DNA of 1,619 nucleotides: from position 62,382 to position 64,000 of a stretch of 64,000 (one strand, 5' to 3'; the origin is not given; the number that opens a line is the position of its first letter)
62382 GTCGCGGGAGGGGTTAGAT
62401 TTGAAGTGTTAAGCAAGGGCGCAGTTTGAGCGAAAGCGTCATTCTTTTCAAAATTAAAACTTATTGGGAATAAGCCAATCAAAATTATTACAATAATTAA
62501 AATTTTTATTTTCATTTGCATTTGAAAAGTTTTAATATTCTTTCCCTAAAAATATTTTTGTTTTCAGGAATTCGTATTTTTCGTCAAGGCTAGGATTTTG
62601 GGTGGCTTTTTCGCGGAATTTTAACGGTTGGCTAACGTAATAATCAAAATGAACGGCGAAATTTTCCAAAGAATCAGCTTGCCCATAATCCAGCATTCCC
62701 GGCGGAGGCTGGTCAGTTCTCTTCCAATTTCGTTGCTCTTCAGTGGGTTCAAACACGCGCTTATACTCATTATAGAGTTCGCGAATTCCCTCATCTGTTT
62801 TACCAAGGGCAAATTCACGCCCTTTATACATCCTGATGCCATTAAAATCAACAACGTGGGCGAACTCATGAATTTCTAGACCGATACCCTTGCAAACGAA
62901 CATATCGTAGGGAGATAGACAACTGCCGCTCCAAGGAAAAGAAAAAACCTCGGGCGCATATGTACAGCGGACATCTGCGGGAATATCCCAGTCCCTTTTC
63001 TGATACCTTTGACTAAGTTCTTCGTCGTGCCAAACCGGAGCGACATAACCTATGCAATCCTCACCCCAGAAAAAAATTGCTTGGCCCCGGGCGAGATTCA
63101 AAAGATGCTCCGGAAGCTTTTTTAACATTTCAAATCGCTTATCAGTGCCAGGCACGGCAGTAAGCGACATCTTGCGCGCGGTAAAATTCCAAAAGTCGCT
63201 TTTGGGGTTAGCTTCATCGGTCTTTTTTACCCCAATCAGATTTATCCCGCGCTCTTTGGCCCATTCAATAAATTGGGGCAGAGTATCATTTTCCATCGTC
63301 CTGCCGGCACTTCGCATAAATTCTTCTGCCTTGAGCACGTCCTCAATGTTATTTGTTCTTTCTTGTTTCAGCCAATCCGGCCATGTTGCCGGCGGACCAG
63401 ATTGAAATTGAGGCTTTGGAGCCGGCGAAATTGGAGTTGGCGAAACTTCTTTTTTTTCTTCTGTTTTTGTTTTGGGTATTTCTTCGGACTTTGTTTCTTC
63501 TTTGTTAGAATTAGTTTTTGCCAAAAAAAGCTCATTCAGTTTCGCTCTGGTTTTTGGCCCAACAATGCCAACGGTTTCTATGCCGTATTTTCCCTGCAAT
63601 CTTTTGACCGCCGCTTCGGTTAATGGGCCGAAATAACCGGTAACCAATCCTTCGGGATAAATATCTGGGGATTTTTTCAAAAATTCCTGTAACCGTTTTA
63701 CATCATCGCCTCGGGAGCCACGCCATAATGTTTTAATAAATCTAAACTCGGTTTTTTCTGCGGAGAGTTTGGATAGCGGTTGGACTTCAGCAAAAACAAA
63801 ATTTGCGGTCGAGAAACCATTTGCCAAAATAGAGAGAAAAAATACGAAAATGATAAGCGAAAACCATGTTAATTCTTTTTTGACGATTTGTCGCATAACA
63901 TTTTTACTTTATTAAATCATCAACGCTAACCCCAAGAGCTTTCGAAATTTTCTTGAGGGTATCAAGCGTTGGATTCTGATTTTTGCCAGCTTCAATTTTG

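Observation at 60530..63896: Tandem paralogous secreted HExxH-domain + peptidoglycan-binding proteins, one with an internal domain duplication and a shared verbatim 66-nt segment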

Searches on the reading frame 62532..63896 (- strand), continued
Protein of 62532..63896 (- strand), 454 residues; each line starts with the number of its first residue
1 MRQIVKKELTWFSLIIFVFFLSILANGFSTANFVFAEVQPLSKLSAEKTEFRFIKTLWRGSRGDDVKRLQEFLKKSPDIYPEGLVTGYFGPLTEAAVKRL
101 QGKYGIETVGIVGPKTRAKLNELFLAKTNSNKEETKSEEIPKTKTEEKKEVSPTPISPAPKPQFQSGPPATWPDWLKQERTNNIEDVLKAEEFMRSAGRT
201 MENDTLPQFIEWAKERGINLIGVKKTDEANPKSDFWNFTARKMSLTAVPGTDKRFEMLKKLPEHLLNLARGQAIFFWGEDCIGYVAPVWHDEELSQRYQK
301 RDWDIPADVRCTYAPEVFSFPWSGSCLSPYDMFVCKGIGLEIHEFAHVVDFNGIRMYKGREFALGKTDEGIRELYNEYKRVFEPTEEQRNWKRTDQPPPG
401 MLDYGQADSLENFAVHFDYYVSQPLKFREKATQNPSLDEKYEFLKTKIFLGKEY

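Call 51: search_protein_families(library=pfam, proteins=[L001:3976-4983:+, L001:6402-7718:+, L004:2349-4139:+, L004:4354-4869:+, L006:1551-2444:+, L001:526-3765:+], max_evalue=0.01)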
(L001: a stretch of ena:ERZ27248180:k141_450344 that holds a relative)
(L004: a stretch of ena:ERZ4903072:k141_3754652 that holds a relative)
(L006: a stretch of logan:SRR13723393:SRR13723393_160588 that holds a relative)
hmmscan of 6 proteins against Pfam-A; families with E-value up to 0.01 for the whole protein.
L001:3976-4983:+ (335 aa): 1 family
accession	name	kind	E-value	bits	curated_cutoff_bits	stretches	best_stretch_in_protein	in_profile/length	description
PF17029.10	DUF5100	-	0.0066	16.8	27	0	262-299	46-83/125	Domain of unknown function (DUF5100)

L001:6402-7718:+ (438 aa): 1 family
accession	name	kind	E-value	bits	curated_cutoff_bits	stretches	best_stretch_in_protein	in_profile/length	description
PF09359.15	VTC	-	1.5e-07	31.6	23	1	120-198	135-214/235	VTC domain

L004:2349-4139:+ (596 aa): 1 family
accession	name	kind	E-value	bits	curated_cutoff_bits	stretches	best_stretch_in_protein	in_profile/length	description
PF09837.15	DUF2064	-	7.3e-05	23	25.8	0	197-221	94-113/120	Uncharacterized protein conserved in bacteria (DUF2064)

L004:4354-4869:+ (171 aa): 0 families

L006:1551-2444:+ (297 aa): 1 family
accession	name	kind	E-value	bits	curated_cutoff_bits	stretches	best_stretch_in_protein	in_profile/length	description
PF13229.12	Beta_helix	-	3.2e-08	33.8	25.9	1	178-290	5-114/158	Right handed beta helix region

L001:526-3765:+ (1079 aa): 2 families
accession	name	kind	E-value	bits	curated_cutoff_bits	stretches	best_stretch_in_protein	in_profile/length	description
PF00583.31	Acetyltransf_1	-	2.3e-05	25.1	20.7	1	967-1042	42-113/116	Acetyltransferase (GNAT) family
PF13508.13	Acetyltransf_7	-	0.00075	20.3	27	1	969-1043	14-80/84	Acetyltransferase (GNAT) domain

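Call 61: search_protein_families(library=padloc, proteins=[window:62532-63896:-], max_evalue=0.01)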
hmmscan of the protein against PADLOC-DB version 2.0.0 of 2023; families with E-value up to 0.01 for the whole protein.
window:62532-63896:- (454 aa): 0 families

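Call 62: search_protein_families(library=phrogs, proteins=[window:62532-63896:-], max_evalue=0.01)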
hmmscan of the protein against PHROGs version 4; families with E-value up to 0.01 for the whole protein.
window:62532-63896:- (454 aa): 11 families
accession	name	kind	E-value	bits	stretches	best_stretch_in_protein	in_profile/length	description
phrog_1493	-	lysis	5.8e-13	49.8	1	56-142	241-326/394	endolysin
phrog_2649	-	lysis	5.4e-12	47.1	1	53-134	171-249/261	endolysin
phrog_1512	-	lysis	3.8e-10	41.2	1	54-179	174-294/314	endolysin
phrog_1224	-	head and packaging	1.5e-08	35.3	1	56-123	3-67/438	endolysin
phrog_6707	-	lysis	5.4e-06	26.5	1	62-130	184-252/311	endolysin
phrog_16428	-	lysis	1.5e-05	24.9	1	64-121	461-519/520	endolysin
phrog_102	-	lysis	0.00015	22.3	1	59-123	13-81/369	endolysin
phrog_23452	-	unknown function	0.0016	19.5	1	56-126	54-127/135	-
phrog_880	-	lysis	0.0024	18.3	1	50-121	357-432/435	endolysin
phrog_14712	-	moron, auxiliary metabolic gene and host takeover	0.0046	17.2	0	96-157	194-251/322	chitinase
phrog_17214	-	lysis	0.0091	16.7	0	57-122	245-314/322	endolysin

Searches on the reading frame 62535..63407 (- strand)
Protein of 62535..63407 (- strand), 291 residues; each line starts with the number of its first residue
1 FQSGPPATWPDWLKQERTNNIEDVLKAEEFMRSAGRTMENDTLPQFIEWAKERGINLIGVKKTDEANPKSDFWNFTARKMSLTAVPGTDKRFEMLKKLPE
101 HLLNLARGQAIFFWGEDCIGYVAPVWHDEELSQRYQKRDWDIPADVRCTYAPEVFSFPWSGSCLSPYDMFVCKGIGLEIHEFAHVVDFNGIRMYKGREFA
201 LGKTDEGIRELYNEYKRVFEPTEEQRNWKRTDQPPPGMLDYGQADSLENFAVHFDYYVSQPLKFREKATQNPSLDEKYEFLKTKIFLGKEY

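Call 68: predict_structure(alignment_id=A3)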
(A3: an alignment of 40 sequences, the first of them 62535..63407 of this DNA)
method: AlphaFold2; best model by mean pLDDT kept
length: 291 residues; sequences in the alignment: 40
mean_pLDDT: 87.7   pTM: 0.88
mean pLDDT of the five models: 87.7, 84.8, 83.8, 80.8, 78.1
residues with pLDDT >= 90: 175; 70-90: 85; 50-70: 28; < 50: 3
segments of 3 or more residues with pLDDT < 50: none
pLDDT, mean of each block of 10 residues (from residue 1): 82 97 92 90 98 96 63 77 94 96 95 84 87 83 78 57 81 82 95 84 87 95 90 90 83 97 97 98 97 93
secondary structure, 60 per line:
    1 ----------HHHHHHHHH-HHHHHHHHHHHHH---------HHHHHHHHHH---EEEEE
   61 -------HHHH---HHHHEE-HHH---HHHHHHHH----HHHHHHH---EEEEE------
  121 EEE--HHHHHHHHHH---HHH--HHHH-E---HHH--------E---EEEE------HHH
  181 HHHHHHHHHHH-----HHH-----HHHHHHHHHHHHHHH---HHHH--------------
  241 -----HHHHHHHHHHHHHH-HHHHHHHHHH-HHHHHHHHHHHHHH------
elements in order: H11-19 H21-33 H43-52 E56-60 H68-71 H75-78 H88-95 H100-106 E110-114 E121-123 H126-135 H144-147 E168-171 H178-191 H205-219 H223-226 H246-259 H261-270 H272-285

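Call 70: fold_search(model_id=the predicted structure, library=pdb)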
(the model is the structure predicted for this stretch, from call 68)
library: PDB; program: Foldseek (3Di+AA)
matches with E <= 10: 66; with E <= 0.001: 0
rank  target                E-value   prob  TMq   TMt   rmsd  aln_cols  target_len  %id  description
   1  1pwp_B                3.5e-03  0.98  0.31  0.14  11.3       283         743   10  Crystal Structure of the Anthrax Lethal Factor complexed with Small Molecule Inhibitor NSC 12155 (released 2004-01-13)
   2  9g5j_B                4.6e-03  0.99  0.31  0.41   9.9       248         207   17  Structure of the PRO-PRO endopeptidase (PPEP-3) E153A Y189F in complex with substrate peptide Ac-EPLPPPP-NH2 from Geob (released 2025-07-30)
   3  9g0j_B                5.8e-03  0.98  0.31  0.41   9.5       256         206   17  Structure of the PRO-PRO endopeptidase (PPEP-3) from Geobacillus thermodenitrificans (released 2025-07-16)
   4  1pwu_B                5.8e-03  0.97  0.37  0.18   8.4       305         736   15  Crystal Structure of Anthrax Lethal Factor complexed with (3-(N-hydroxycarboxamido)-2-isobutylpropanoyl-Trp-methylamid (released 2004-02-03)
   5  9g3t_B                6.1e-03  0.98  0.28  0.37   9.4       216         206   18  Structure of the PRO-PRO endopeptidase (PPEP-3) E153A Y189F from Geobacillus thermodenitrificans (released 2025-07-23)
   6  1pwv_B                6.8e-03  0.98  0.34  0.16  11.2       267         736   11  Crystal structure of Anthrax Lethal Factor wild-type protein complexed with an optimised peptide substrate. (released 2004-02-03)
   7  4wf6                  7.2e-03  0.97  0.36  0.24   9.8       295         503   14  Anthrax toxin lethal factor with bound small molecule inhibitor MK-31 (released 2015-09-09)
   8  4pks                  8.9e-03  0.95  0.35  0.24  10.0       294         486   15  Anthrax toxin lethal factor with bound small molecule inhibitor 11 (released 2014-11-12)
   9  4pkw                  9.9e-03  0.96  0.36  0.24   8.7       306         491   15  Anthrax toxin lethal factor with bound small molecule inhibitor GM6001 (released 2014-11-12)
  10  4pku                  1.1e-02  0.93  0.35  0.24  10.0       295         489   16  Anthrax toxin lethal factor with bound small molecule inhibitor 15 (released 2014-11-12)
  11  4pkq                  1.2e-02  0.96  0.36  0.23  10.7       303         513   15  Anthrax toxin lethal factor with bound zinc (released 2014-11-12)
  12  4pkt                  1.4e-02  0.93  0.36  0.24  10.0       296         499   14  Anthrax toxin lethal factor with bound small molecule inhibitor 13 (released 2014-11-12)
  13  4pkr                  1.4e-02  0.91  0.34  0.23  10.1       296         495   15  Anthrax toxin lethal factor with bound small molecule inhibitor 10 (released 2014-11-12)
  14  9g5j_A                1.9e-02  0.99  0.33  0.44   8.1       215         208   14  Structure of the PRO-PRO endopeptidase (PPEP-3) E153A Y189F in complex with substrate peptide Ac-EPLPPPP-NH2 from Geob (released 2025-07-30)
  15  4dv8                  1.9e-02  0.90  0.35  0.23  10.1       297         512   15  Anthrax Lethal Factor metalloproteinase in complex with the Hydroxamic acid based small molecule PT8421 (released 2012-03-14)
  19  4l7a_B                1.1e-01  0.51  0.32  0.35   9.5       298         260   12  Crystal structure of a putative zinc-binding metallo-peptidase (BACCAC_01431) from Bacteroides caccae ATCC 43185 at 2. (released 2013-07-03)
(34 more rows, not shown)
